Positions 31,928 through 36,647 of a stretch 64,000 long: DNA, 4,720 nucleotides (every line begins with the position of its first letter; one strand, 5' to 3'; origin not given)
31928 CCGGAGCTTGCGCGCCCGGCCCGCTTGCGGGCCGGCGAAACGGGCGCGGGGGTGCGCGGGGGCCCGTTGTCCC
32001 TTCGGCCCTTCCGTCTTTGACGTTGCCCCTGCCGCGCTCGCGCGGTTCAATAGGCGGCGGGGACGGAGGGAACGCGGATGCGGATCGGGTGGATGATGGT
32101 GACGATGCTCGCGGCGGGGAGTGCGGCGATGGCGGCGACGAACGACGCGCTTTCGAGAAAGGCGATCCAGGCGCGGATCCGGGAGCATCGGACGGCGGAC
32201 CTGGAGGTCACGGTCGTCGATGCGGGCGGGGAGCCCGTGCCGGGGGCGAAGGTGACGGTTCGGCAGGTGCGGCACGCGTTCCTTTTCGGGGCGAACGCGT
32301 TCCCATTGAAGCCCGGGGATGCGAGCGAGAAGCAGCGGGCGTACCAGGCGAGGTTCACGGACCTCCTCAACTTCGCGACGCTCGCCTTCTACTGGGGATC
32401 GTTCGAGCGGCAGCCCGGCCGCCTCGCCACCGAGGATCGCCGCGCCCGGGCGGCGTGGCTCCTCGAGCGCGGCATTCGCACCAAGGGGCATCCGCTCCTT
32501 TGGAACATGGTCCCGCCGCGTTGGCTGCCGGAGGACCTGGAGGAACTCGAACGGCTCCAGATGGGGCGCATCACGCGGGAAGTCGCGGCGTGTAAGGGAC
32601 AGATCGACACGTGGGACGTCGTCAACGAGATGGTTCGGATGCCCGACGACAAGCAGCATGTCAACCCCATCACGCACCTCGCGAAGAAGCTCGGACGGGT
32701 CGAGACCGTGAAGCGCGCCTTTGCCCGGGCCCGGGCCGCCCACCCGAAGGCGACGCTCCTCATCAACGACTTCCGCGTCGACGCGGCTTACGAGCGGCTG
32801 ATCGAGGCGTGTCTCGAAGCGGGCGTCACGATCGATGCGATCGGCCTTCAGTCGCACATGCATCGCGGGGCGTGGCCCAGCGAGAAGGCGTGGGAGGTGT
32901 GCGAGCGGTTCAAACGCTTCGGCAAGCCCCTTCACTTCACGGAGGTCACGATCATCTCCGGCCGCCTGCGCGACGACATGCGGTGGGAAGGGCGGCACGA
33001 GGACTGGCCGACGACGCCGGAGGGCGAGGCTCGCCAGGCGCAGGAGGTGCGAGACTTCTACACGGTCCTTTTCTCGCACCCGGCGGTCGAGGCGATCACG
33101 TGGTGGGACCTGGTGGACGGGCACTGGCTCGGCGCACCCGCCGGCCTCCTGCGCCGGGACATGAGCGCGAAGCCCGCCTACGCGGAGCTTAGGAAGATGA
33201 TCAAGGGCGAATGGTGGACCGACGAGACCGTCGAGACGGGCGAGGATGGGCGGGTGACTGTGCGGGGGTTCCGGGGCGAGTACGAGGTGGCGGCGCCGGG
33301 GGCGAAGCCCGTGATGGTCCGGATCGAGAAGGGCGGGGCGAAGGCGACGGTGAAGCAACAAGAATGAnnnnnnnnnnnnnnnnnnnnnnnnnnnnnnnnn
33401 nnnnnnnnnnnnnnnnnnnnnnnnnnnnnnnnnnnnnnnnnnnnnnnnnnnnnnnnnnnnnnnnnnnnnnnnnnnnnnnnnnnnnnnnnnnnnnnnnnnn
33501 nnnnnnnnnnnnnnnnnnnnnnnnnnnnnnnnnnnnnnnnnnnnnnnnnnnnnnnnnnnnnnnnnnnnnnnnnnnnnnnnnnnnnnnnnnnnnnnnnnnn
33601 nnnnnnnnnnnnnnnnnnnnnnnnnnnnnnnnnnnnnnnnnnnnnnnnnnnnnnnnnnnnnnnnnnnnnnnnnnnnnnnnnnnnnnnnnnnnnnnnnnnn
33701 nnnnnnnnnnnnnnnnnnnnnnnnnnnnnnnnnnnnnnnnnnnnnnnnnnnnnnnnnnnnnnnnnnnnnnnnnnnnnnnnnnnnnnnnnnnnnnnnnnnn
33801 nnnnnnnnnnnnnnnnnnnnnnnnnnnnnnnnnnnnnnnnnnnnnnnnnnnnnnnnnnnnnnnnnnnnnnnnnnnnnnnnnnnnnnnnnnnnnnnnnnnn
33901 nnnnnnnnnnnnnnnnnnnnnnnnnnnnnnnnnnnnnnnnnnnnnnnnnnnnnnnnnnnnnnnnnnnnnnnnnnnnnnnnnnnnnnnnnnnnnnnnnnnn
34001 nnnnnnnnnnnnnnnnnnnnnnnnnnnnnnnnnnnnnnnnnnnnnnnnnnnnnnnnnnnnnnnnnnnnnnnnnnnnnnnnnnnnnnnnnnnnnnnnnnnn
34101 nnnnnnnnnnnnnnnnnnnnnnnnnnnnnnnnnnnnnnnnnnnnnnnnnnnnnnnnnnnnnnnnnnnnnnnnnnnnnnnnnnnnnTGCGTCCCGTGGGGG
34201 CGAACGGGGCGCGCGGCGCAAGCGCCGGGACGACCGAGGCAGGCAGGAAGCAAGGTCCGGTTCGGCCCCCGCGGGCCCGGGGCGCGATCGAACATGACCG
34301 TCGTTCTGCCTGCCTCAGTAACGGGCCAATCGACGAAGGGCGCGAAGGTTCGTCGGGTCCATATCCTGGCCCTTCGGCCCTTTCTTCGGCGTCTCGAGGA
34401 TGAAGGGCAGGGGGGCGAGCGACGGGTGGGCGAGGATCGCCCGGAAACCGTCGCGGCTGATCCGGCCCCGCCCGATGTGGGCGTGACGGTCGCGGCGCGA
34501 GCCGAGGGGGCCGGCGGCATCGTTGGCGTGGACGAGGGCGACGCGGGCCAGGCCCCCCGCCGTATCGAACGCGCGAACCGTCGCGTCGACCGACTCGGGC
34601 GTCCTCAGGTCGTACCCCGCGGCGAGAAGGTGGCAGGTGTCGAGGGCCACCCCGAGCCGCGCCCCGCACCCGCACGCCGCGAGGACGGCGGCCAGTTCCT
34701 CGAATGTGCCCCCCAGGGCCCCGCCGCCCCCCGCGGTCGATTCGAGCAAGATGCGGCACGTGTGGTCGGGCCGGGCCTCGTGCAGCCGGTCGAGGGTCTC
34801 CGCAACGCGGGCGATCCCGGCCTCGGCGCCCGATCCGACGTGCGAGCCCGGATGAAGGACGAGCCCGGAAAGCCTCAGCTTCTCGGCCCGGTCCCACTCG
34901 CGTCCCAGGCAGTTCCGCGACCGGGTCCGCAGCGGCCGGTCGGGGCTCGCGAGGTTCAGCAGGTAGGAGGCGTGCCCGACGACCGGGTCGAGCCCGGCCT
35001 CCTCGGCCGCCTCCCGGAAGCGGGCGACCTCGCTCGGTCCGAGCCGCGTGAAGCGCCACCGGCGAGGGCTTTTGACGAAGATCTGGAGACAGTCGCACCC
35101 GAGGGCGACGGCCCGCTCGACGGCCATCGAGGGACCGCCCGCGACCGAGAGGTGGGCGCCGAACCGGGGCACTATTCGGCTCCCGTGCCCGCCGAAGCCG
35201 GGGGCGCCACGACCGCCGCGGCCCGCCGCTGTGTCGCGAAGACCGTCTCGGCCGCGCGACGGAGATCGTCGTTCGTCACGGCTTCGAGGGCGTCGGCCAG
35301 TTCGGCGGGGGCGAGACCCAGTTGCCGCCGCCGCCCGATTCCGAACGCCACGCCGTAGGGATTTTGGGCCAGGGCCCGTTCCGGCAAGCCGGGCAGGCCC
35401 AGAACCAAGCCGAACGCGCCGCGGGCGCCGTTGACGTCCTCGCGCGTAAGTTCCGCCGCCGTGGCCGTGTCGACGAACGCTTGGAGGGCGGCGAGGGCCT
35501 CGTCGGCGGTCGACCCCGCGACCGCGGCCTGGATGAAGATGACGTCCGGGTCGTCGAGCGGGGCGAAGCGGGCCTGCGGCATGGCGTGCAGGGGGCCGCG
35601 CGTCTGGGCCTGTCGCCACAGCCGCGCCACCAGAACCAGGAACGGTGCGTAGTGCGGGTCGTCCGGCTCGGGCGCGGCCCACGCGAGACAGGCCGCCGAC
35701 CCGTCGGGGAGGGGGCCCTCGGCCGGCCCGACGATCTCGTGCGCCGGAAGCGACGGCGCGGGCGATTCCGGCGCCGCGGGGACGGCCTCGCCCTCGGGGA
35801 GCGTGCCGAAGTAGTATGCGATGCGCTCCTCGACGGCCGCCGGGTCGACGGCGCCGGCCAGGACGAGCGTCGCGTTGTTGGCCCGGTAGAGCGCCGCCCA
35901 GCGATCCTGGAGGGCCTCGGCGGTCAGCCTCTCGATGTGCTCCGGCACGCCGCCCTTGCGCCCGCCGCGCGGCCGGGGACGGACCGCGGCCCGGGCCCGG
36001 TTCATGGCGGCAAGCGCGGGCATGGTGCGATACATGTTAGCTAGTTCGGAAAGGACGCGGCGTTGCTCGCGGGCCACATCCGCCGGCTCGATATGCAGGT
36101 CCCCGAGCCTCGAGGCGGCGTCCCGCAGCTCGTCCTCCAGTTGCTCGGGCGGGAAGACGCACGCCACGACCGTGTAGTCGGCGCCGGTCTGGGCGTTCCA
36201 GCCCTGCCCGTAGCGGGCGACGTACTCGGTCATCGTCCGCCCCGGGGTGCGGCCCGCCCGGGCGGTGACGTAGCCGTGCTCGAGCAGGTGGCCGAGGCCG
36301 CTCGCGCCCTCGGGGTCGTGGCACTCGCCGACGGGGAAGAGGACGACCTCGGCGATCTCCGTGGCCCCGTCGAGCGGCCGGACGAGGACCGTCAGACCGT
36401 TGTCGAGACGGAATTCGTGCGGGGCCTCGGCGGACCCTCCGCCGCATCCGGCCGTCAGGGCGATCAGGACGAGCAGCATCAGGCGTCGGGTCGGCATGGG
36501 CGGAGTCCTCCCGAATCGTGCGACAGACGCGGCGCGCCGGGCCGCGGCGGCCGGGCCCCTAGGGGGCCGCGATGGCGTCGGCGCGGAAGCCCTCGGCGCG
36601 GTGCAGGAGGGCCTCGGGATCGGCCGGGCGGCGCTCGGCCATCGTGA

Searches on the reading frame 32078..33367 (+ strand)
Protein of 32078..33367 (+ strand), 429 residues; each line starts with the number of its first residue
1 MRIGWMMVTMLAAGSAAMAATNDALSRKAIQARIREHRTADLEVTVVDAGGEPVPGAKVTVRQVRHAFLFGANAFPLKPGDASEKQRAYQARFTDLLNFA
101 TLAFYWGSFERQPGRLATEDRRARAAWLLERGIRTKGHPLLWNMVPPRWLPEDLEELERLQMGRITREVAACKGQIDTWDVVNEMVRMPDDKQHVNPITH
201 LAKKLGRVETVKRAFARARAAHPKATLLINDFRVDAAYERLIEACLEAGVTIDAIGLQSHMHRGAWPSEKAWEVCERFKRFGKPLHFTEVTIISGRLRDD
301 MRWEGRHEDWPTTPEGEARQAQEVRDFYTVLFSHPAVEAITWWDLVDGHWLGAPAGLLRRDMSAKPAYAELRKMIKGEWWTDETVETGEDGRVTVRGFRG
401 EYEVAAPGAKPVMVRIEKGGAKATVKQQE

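Call 59: search_protein_families(library=pfam, proteins=[window:32078-33367:+], max_evalue=0.001)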
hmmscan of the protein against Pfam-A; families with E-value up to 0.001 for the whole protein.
window:32078-33367:+ (429 aa): 2 families
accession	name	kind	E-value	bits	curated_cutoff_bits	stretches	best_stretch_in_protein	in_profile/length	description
PF00331.26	Glyco_hydro_10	-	2.9e-33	115.9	22.1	1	104-371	45-308/311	Glycosyl hydrolase family 10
PF13620.12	CarboxypepD_reg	-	0.0004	21.1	32.3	0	42-63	2-23/82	Carboxypeptidase regulatory-like domain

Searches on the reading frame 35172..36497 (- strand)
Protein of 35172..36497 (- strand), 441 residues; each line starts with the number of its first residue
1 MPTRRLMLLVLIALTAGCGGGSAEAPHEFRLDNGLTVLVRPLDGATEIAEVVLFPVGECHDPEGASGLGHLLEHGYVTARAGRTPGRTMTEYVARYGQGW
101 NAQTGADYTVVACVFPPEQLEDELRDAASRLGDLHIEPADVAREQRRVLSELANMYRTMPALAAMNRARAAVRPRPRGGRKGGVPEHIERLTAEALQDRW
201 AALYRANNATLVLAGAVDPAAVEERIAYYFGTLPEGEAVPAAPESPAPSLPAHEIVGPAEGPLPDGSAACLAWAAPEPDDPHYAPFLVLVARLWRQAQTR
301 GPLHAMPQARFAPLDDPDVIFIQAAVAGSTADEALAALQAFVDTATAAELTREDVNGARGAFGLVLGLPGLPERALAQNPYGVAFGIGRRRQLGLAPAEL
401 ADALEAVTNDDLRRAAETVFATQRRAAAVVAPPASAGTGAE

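Call 59: search_protein_families(library=pfam, proteins=[window:35172-36497:-], max_evalue=0.001)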
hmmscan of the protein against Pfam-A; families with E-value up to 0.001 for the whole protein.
window:35172-36497:- (441 aa): 2 families
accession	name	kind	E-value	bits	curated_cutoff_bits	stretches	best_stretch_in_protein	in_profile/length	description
PF05193.26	Peptidase_M16_C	-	6e-14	52.8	23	1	191-359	2-178/181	Peptidase M16 inactive domain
PF00675.25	Peptidase_M16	-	6.2e-08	33.1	22.3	1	52-174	17-138/149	Insulinase (Peptidase family M16)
